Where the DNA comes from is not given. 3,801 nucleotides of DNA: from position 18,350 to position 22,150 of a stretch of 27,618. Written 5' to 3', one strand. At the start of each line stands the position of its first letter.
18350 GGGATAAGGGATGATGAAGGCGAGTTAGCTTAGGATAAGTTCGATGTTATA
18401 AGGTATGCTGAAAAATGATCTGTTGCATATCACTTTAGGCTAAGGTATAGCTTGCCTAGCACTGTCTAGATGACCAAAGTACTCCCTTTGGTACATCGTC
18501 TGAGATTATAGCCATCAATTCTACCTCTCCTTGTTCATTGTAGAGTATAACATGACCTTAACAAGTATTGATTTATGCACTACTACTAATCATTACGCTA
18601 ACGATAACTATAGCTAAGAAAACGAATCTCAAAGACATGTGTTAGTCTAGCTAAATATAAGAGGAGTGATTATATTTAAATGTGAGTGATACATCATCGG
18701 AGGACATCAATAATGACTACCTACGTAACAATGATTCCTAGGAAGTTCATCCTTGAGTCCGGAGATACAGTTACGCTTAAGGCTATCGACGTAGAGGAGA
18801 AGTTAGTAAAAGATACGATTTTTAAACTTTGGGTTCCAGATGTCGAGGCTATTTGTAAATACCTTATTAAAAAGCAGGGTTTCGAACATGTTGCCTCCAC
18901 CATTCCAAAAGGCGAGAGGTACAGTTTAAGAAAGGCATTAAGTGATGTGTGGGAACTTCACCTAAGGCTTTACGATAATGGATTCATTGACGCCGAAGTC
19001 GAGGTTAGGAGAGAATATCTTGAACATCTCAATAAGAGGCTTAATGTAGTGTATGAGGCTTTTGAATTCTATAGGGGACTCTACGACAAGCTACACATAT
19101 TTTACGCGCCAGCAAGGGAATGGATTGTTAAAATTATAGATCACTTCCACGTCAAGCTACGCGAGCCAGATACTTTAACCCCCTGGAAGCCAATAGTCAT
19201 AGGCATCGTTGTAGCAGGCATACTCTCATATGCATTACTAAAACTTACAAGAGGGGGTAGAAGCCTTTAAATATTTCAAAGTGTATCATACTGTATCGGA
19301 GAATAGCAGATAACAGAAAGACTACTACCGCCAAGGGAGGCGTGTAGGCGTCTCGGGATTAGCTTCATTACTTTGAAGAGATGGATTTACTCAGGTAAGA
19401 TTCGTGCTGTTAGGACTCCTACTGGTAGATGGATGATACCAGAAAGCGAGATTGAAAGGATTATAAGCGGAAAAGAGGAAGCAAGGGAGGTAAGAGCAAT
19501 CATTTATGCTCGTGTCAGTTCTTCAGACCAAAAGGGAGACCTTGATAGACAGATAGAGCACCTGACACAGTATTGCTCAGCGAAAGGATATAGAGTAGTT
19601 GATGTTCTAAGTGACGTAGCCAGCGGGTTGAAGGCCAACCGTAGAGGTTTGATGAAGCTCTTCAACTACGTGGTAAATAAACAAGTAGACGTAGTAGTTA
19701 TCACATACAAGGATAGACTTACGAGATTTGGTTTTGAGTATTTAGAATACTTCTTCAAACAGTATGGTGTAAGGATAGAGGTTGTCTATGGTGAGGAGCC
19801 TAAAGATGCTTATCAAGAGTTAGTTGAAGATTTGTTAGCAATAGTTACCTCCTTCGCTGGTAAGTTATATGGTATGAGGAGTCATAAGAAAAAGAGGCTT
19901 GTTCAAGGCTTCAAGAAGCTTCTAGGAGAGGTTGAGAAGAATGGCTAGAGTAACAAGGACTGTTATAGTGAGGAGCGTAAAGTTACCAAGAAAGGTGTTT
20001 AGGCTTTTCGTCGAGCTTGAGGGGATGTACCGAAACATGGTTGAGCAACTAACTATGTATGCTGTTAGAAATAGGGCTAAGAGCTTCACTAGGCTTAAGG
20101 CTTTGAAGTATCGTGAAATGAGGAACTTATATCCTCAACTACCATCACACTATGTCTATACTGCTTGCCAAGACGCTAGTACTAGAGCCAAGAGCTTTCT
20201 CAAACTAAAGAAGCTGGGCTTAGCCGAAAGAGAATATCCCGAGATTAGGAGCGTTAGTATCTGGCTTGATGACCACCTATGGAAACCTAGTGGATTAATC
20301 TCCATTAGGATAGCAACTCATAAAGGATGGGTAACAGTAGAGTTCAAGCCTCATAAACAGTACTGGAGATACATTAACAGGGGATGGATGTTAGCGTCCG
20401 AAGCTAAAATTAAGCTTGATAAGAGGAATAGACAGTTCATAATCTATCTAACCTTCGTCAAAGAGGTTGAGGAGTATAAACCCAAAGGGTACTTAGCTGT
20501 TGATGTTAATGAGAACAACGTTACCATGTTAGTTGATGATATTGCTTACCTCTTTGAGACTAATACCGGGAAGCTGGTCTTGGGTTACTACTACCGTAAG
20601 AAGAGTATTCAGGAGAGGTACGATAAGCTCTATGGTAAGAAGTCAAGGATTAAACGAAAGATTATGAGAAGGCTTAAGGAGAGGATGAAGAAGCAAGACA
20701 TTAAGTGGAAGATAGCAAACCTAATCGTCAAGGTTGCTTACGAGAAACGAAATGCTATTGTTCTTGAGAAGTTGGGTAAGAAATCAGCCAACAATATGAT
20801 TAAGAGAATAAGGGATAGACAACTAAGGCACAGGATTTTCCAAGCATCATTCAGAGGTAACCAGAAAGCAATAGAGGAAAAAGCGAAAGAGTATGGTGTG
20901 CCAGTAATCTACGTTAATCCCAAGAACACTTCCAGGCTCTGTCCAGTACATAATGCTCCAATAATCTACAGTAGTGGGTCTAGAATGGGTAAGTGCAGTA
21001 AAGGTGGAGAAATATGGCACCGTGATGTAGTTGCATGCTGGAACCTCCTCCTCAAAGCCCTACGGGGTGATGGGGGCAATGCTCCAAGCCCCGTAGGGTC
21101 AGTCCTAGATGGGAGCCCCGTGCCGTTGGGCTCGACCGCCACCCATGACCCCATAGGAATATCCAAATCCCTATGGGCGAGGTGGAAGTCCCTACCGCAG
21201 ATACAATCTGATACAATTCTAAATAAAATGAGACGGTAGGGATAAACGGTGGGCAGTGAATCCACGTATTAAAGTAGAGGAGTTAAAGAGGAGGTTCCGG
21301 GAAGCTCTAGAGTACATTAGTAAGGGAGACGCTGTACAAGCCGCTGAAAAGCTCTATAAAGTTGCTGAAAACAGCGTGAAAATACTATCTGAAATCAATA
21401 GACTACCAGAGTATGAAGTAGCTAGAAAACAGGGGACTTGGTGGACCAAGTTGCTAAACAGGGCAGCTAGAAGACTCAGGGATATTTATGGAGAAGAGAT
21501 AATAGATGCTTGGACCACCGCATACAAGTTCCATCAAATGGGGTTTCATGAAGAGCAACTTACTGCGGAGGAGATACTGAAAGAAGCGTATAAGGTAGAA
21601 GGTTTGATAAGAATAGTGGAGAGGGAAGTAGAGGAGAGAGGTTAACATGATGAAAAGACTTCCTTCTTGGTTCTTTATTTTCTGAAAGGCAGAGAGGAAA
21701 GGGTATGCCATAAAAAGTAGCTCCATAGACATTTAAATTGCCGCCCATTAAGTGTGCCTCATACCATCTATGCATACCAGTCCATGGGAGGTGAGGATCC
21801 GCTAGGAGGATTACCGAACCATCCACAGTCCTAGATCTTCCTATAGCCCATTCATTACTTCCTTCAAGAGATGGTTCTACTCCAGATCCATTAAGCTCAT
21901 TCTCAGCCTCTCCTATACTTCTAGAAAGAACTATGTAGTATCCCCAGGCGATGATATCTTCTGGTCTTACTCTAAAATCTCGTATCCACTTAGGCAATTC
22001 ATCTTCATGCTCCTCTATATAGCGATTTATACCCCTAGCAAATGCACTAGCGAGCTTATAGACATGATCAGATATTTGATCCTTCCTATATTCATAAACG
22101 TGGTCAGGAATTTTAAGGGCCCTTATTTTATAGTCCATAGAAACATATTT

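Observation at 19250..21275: IS607 insertion site, TnpB guide and G-rich TAM can be reconstructed from the sequence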

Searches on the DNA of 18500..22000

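Call 10: search_rna_families(source=window, start=18500, end=22000, threshold=evalue, max_evalue=1)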
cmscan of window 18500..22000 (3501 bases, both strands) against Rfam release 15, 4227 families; matches with E-value up to 1: 1.
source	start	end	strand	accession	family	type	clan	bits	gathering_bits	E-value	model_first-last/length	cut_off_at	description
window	21352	21482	+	RF02161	PART1_3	Gene; lncRNA;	-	21.1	40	0.14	1-131/131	no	Prostate androgen-regulated transcript 1 conserved region 3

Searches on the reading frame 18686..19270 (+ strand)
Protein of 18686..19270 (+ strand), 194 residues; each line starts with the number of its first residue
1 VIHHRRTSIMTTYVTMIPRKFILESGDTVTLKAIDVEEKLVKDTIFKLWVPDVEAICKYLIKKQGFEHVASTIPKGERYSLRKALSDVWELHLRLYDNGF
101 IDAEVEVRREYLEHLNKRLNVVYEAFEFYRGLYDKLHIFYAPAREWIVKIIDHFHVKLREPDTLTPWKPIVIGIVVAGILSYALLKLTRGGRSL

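Call 3: search_protein_families(library=pfam, proteins=[window:18686-19270:+])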
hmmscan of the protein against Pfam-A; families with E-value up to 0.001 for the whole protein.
window:18686-19270:+ (194 aa): 0 families

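Call 20: search_protein_families(library=ncbifam, proteins=[window:18686-19267:+], max_evalue=0.1)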
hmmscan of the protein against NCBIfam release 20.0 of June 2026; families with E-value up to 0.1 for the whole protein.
window:18686-19267:+ (194 aa): 0 families

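Call 68: find_homologous_proteins(query=window:18686-19267:+, max_evalue=0.00001)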
Query window:18686-19267:+ (194 aa): 61 proteins with E <= 0.00001 among 174 candidates. Only proteins of 106 to 340 residues were searched: fused or split forms outside these lengths cannot appear, so this answer is no evidence that the protein stands alone or is whole; lengths 'longer' or 'shorter' looks for them.
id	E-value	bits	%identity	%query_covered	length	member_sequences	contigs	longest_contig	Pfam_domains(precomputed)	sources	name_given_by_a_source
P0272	7.2e-117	406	98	95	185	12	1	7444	-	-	-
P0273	1.5e-89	317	74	95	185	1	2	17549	-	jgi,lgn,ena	-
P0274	1.1e-88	314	76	95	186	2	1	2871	-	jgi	-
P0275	6.3e-88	312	71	95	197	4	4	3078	-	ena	-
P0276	3.8e-87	309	70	95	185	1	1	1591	-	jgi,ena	-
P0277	5.2e-87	309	72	94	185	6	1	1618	-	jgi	-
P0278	7.2e-86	305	71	95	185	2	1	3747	-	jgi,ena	-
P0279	1.3e-85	304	69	94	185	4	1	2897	-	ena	-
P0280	1.5e-85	304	72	94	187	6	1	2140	-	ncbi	-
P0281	2.8e-85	303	71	95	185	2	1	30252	-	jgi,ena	-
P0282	3.4e-85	303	70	95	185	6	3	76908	-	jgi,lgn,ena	-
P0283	1.0e-84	301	68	94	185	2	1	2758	-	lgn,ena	-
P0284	1.1e-84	301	96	73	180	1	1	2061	-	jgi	-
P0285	1.4e-84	301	70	95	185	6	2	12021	-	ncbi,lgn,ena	-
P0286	7.6e-84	299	70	94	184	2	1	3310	-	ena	-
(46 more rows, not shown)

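Call 71: find_encoding_contigs(protein=P0273, flank=1500, max_places=2)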
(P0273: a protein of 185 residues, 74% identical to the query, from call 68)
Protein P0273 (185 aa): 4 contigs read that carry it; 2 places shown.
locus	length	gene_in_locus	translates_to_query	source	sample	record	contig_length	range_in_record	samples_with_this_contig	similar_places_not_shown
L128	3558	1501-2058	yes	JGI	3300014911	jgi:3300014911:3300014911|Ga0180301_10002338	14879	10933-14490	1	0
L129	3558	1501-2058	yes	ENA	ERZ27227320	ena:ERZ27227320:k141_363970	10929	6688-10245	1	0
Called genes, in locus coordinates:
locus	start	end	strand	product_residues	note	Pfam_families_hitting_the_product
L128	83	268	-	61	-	-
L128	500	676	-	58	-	-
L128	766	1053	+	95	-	-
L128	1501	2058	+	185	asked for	-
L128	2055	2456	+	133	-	PF05942:PaREP1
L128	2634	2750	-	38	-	-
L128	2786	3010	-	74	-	-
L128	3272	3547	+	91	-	PF05168:HEPN (weak)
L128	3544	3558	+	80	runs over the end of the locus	-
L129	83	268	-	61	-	-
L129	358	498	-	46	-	-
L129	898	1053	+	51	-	-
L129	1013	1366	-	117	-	-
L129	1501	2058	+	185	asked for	-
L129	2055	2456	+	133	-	PF05942:PaREP1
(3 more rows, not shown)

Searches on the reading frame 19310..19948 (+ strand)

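Call 3: search_protein_families(library=pfam, proteins=[window:19373-19948:+])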
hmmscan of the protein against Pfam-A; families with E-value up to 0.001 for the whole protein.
window:19373-19948:+ (191 aa): 2 families
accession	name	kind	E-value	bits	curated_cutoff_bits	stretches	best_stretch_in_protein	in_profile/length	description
PF00239.26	Resolvase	-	1.9e-27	96.5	23.3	1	42-174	1-136/145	Resolvase, N terminal domain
PF12728.13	HTH_17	-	3.7e-05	24.3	27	1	2-32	19-48/51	Helix-turn-helix domain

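Call 20: search_protein_families(library=ncbifam, proteins=[window:19310-19945:+], max_evalue=0.1)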
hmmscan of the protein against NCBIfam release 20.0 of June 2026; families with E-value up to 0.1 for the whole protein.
window:19310-19945:+ (212 aa): 8 families
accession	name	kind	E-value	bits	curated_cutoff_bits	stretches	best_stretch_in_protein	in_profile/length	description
NF033518.0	transpos_IS607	equivalog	6.6e-73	244.2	110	1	10-195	2-187/187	IS607 family transposase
NF049883.1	resolv_YneB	equivalog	1.2e-15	57.5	175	1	62-192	1-136/211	YneB family resolvase-like protein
NF041201.1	recomb_XisF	equivalog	3.5e-15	55.9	375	1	64-199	2-137/465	fdxN element excision recombinase XisF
NF047343.1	SCCmet_CcrB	equivalog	9.3e-10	37.8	900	1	59-182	5-132/542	cassette chromosome recombinase CcrB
TIGR01764.1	excise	domain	8.3e-07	29.3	28.8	1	8-49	4-44/49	excisionase family DNA-binding protein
NF033787.1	HTH_BldC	subfamily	0.00033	20.4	77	1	6-51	3-48/49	BldC family transcriptional regulator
NF009949.0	PRK13413.1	equivalog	0.00059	19.6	272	1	65-183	4-115/203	master DNA invertase Mpi family serine-type recombinase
NF047344.1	SCCmet_CcrA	equivalog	0.0029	16.8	700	1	62-140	3-80/442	cassette chromosome recombinase CcrA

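Call 21: search_protein_families(library=pfam, proteins=[window:19310-19945:+], max_evalue=5)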
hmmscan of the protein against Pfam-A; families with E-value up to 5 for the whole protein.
window:19310-19945:+ (212 aa): 6 families
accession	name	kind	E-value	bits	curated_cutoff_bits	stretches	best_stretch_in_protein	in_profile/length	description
PF00239.26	Resolvase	-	1.1e-27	97.3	23.3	1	63-195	1-136/145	Resolvase, N terminal domain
PF12728.13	HTH_17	-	2.3e-09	37.8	27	1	8-53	4-48/51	Helix-turn-helix domain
PF00376.29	MerR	-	0.0048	17.1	28.2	1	9-41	3-36/38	MerR family regulatory protein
PF13384.12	HTH_23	-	0.022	15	24.6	1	6-26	18-38/50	Homeodomain-like domain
PF23702.2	ARM_ECM29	-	0.085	12.8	27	1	52-88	95-131/212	ECM29, ARM-like repeats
PF20157.4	Maf_flag10_N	-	0.12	12.2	23.5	1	149-206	164-221/228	Glycosyltransferase Maf N-terminal domain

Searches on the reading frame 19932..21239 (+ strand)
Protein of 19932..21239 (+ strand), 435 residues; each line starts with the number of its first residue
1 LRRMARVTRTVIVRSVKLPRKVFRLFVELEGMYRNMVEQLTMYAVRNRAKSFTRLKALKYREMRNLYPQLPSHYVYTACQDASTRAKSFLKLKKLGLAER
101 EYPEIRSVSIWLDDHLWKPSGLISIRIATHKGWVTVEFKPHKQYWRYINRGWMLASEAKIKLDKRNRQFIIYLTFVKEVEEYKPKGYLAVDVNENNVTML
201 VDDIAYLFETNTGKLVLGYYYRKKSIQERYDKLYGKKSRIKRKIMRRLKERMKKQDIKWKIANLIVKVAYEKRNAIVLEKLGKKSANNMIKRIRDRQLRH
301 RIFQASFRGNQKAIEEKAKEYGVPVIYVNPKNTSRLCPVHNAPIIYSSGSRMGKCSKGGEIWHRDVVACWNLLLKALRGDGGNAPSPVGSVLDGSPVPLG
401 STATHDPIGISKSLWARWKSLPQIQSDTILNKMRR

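Call 3: search_protein_families(library=pfam, proteins=[window:19932-21239:+])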
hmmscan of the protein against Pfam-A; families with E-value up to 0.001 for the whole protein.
window:19932-21239:+ (435 aa): 1 family
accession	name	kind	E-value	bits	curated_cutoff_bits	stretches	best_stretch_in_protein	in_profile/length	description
PF07282.18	Cas12f1-like_TNB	-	1.6e-12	47.9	26.3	1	311-372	5-60/60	Cas12f1-like, TNB domain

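Call 18: search_solved_structures(query=window:19941-21236:+, max_evalue=0.01, show_alignments=2)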
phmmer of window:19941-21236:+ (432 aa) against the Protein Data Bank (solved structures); distinct sequences matched with E-value up to 0.01: 0.

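Call 20: search_protein_families(library=ncbifam, proteins=[window:19941-21236:+], max_evalue=0.1)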
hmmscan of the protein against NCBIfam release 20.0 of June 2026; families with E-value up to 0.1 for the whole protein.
window:19941-21236:+ (432 aa): 3 families
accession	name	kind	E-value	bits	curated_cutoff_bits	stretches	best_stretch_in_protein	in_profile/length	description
NF040570.1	guided_TnpB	subfamily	2.5e-23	83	100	1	44-371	46-388/389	RNA-guided endonuclease TnpB family protein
TIGR01766.2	TIGR01766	domain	1.5e-19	70.2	32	1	247-331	1-82/82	IS200/IS605 family accessory protein TnpB-related protein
NF049972.1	CRISPR_Cas12f2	exception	1.6e-15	56.9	450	1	219-334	363-476/524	type V CRISPR-associated effector Cas12f2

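Call 21: search_protein_families(library=pfam, proteins=[window:19941-21236:+], max_evalue=5)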
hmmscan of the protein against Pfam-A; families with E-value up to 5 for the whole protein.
window:19941-21236:+ (432 aa): 2 families
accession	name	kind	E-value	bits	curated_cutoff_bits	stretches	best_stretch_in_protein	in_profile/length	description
PF07282.18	Cas12f1-like_TNB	-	1.5e-12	47.9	26.3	1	308-369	5-60/60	Cas12f1-like, TNB domain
PF08032.17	SpoU_sub_bind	-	0.36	11.6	22.8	1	293-334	16-58/76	RNA 2'-O ribose methyltransferase substrate binding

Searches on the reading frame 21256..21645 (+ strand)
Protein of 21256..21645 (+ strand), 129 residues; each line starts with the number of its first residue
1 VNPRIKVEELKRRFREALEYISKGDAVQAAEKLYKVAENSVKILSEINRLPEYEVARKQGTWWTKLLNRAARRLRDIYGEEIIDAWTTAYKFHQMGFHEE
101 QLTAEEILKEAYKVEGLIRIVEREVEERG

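Call 3: search_protein_families(library=pfam, proteins=[window:21256-21645:+])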
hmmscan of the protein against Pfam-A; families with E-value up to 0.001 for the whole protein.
window:21256-21645:+ (129 aa): 1 family
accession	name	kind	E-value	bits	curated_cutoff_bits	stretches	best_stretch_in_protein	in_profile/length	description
PF05942.16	PaREP1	-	2e-30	105.5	24.4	1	6-117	2-114/115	Archaeal PaREP1/PaREP8 family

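Call 20: search_protein_families(library=ncbifam, proteins=[window:21256-21642:+], max_evalue=0.1)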
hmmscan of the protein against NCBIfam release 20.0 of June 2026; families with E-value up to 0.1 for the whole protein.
window:21256-21642:+ (129 aa): 0 families
